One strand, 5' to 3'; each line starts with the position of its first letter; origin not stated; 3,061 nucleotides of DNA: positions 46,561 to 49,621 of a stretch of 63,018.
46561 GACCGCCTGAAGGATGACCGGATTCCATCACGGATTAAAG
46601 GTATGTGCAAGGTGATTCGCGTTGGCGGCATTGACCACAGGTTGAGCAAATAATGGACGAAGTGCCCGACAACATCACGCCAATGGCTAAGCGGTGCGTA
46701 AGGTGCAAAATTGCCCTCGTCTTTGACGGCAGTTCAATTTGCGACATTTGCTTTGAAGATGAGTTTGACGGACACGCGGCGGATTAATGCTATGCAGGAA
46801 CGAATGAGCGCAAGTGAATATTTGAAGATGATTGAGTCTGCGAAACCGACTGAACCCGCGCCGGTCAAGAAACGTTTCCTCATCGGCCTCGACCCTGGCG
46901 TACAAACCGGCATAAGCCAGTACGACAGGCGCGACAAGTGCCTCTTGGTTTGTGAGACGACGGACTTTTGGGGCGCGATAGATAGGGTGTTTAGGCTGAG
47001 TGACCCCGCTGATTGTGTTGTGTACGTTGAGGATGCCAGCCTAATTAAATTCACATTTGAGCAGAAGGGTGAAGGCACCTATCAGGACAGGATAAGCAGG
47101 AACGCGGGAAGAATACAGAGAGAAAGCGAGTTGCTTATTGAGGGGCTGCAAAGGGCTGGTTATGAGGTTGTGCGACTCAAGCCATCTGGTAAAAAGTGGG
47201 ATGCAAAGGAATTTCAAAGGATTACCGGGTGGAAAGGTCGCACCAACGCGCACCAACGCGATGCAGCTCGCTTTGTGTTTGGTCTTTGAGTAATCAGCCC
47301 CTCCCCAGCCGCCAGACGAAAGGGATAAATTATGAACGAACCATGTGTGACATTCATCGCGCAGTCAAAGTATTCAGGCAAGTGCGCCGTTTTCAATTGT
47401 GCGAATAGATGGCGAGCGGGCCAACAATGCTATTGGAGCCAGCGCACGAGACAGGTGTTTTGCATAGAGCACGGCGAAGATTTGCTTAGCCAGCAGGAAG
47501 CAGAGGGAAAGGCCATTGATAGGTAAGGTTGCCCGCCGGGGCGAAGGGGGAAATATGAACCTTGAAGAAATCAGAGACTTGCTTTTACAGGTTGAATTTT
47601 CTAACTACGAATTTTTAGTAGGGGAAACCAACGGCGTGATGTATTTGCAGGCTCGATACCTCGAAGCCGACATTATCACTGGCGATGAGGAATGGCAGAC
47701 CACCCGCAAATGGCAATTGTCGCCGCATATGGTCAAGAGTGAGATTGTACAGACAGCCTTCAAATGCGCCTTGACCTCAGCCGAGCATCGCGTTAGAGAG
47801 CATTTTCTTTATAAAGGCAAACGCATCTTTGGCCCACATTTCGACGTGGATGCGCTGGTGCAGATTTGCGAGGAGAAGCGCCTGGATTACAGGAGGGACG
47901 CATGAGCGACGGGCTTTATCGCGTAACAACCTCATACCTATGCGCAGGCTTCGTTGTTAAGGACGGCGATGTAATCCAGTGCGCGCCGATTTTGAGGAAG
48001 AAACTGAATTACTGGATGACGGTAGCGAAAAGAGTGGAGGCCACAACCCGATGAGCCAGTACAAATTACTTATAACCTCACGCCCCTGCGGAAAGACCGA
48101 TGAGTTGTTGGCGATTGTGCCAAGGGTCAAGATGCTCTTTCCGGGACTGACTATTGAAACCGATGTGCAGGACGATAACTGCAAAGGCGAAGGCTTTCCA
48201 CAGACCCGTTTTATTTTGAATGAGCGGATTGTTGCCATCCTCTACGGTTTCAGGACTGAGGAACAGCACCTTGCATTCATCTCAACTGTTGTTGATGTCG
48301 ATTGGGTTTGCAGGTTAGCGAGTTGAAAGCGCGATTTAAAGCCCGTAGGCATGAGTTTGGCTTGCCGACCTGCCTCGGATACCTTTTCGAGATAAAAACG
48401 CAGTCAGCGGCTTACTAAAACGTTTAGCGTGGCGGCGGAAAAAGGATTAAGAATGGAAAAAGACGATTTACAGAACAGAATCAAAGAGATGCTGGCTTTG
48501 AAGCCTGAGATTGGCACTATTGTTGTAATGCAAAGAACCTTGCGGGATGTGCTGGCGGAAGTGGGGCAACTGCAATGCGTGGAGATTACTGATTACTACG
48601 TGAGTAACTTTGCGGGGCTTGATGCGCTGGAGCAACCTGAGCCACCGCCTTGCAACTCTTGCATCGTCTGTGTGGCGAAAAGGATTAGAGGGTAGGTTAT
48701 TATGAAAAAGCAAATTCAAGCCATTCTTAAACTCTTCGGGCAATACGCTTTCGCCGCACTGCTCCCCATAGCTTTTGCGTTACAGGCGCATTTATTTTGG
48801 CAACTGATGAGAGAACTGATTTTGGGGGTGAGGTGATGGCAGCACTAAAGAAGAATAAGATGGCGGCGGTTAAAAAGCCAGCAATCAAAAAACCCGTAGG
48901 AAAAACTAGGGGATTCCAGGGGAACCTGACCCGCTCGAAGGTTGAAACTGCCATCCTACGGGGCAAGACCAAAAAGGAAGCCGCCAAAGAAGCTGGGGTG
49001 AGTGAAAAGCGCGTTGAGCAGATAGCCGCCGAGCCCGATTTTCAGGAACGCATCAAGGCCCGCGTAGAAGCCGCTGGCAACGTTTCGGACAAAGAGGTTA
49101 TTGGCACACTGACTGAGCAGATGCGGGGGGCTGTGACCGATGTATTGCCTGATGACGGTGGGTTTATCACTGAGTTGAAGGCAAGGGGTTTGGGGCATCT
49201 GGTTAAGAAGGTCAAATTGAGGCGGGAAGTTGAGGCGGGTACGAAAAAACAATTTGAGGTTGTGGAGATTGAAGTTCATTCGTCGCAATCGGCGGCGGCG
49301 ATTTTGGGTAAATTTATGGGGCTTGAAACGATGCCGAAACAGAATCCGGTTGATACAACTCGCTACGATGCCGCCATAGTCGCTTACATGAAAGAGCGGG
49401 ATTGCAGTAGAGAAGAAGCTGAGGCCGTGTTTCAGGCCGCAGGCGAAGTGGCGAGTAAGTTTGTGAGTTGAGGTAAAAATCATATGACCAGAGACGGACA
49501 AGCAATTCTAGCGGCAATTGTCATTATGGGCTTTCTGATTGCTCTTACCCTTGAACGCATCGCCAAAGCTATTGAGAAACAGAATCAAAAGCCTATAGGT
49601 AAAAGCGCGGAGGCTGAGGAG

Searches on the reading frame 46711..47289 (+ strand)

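Call 83: search_protein_families(library=phrogs, proteins=[window:46711-47289:+], max_evalue=0.0001)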
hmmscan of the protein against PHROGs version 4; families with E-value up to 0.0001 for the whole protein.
window:46711-47289:+ (192 aa): 1 family
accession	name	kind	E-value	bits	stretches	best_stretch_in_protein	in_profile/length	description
phrog_1770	-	DNA, RNA and nucleotide metabolism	3.6e-11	44.3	1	54-191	3-125/158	Holliday junction resolvase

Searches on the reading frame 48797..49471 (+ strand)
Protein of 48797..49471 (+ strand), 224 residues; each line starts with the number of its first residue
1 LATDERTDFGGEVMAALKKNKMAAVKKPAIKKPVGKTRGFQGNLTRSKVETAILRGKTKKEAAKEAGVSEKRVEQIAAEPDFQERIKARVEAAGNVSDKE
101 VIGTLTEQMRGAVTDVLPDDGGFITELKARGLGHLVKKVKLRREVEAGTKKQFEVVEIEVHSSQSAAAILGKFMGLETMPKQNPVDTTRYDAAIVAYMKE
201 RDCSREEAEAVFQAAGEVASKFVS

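Call 83: search_protein_families(library=phrogs, proteins=[window:48797-49471:+], max_evalue=0.0001)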
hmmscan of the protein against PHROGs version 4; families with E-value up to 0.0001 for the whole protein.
window:48797-49471:+ (224 aa): 1 family
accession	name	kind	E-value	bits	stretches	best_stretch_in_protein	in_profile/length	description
phrog_51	-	head and packaging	2.5e-09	38.3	1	54-182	101-219/261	terminase small subunit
